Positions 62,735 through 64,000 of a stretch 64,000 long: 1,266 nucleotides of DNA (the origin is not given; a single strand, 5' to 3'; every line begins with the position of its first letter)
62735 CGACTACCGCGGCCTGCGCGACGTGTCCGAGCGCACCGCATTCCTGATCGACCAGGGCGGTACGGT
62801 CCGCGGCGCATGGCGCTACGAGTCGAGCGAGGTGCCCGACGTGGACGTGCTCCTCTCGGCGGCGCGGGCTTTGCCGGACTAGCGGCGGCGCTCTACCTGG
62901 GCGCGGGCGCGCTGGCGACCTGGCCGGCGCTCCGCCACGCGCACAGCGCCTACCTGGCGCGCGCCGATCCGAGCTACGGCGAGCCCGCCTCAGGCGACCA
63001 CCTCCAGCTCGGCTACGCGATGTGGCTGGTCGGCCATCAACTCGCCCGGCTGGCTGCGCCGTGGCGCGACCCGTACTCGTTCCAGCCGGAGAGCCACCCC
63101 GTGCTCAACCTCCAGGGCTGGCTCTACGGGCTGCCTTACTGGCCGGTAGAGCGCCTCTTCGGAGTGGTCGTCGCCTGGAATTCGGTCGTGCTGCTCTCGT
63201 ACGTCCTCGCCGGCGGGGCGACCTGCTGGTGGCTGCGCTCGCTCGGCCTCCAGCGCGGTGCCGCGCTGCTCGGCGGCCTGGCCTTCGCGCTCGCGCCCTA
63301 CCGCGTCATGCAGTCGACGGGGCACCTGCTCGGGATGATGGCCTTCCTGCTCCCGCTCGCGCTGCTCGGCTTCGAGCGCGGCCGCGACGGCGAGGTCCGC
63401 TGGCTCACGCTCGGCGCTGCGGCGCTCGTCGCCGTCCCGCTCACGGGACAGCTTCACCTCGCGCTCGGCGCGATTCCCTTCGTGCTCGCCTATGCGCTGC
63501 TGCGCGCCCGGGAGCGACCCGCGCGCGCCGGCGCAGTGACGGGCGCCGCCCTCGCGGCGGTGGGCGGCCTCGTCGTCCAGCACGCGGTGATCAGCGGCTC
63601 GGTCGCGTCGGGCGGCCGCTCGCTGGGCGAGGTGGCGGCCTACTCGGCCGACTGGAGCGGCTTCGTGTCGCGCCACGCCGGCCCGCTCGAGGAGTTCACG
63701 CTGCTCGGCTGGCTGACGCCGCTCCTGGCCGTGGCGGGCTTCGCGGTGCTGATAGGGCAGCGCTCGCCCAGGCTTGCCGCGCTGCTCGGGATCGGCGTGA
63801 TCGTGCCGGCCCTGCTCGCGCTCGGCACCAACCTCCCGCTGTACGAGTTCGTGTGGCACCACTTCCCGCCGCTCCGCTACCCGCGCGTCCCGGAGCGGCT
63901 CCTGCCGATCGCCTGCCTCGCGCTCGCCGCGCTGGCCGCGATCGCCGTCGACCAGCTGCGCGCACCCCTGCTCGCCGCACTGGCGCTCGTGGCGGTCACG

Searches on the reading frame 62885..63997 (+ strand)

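Call 51: search_protein_families(library=pfam, proteins=[window:62885-63997:+], max_evalue=0.001)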
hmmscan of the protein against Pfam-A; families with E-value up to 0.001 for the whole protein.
window:62885-63997:+ (371 aa): 1 family
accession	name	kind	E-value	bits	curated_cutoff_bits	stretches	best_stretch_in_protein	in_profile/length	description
PF09594.16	GT87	-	7.2e-05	23.1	25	1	86-312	12-235/237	Glycosyltransferase family 87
